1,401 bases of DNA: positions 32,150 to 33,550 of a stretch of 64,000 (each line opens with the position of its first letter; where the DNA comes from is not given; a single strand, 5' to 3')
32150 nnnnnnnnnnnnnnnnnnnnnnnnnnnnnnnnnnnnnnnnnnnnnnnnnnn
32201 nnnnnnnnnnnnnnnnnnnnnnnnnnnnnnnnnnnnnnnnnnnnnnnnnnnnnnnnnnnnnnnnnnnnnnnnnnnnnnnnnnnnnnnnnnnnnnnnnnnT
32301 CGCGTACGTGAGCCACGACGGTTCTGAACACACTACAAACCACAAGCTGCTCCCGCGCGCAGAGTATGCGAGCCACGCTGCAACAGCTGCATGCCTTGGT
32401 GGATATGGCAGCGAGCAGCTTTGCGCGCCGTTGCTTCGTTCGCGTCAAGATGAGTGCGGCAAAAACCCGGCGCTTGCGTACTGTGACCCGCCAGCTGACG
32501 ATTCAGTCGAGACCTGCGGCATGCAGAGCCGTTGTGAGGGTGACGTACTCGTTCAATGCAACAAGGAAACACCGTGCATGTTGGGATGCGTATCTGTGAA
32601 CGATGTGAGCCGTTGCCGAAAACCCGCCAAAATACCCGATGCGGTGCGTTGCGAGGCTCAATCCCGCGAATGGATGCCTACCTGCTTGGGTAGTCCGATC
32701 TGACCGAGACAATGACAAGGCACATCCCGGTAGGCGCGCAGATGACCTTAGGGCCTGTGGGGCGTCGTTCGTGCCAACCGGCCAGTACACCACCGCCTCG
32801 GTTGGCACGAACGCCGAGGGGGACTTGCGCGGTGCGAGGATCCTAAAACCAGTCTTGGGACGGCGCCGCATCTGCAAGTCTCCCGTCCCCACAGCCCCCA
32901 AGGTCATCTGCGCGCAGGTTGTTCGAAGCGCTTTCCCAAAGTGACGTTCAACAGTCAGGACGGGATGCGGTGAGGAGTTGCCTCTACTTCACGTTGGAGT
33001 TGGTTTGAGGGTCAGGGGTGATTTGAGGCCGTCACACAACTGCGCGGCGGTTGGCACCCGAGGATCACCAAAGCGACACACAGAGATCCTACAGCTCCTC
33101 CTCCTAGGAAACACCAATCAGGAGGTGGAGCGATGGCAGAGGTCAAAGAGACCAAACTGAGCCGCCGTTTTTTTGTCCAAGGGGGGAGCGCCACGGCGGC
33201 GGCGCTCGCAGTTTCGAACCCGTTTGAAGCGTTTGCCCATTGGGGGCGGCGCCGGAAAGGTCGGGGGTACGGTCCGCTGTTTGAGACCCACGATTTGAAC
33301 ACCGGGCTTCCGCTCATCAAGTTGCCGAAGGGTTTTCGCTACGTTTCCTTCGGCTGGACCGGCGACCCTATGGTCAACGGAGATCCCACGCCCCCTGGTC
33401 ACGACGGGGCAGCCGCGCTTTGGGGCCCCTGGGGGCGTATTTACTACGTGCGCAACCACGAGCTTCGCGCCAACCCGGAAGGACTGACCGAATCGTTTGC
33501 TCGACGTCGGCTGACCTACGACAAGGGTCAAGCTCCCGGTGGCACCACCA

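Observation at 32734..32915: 182-nt three-way-junction palindromic element at the edge of the accessory region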

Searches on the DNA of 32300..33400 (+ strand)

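Call 6: search_rna_families(source=window, start=32300, end=33400, threshold=evalue, max_evalue=10, show_alignments=2)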
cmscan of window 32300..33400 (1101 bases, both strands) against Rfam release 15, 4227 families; matches with E-value up to 10: 4.
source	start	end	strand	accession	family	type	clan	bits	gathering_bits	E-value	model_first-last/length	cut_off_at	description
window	33295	33377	-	RF03481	mir-9014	Gene; miRNA;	-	15.2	63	8.9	1-88/88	no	mir-9014 microRNA precursor family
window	33313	33377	-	RF01880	Xist_exon1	Gene; lncRNA;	-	13.1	50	1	23-85/85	no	X-chromosome inactivation gene exon 1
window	33007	33139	+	RF02193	TCL6_3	Gene; lncRNA;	-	11.8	40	9.2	1-139/139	no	T-cell leukemia/lymphoma 6 conserved region 3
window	32942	33027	+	RF02250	Six3os1_5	Gene; lncRNA;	-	10.8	50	1.9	1-272/272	no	Six3os1 conserved region 5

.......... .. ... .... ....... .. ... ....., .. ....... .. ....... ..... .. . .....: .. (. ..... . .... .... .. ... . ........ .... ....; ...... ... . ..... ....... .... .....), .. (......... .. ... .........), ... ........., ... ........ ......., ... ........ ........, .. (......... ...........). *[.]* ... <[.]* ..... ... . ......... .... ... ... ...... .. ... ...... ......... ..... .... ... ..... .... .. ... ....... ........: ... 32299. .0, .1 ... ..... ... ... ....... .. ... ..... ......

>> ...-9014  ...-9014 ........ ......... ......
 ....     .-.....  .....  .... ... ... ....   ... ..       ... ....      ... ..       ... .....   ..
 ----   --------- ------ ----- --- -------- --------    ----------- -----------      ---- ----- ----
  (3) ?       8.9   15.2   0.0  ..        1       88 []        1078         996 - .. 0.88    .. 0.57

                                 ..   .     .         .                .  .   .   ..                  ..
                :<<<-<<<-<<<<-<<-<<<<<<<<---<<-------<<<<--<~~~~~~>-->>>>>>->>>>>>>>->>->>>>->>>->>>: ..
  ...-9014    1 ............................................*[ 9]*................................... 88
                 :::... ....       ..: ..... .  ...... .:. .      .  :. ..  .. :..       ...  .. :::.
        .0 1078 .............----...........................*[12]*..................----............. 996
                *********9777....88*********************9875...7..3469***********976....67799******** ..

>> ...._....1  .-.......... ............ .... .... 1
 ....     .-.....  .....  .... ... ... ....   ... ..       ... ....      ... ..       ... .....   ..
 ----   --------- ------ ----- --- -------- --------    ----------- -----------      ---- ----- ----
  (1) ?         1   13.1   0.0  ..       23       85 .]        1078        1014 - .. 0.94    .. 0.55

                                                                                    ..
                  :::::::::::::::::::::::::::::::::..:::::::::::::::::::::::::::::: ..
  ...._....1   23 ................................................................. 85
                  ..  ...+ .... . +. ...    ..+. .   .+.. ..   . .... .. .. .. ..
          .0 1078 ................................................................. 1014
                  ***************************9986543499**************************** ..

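Call 85: search_dna_similar(query=window:32722-32921:+, collection=plasmids, mode=distant, max_evalue=0.001, max_rows=10)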
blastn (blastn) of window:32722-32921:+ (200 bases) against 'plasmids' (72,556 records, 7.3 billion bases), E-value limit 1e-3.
No match.

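Call 86: search_dna_similar(query=window:32722-32921:+, collection=phages, mode=distant, max_evalue=0.001, max_rows=10)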
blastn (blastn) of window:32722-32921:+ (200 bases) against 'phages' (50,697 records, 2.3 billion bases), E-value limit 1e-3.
No match.
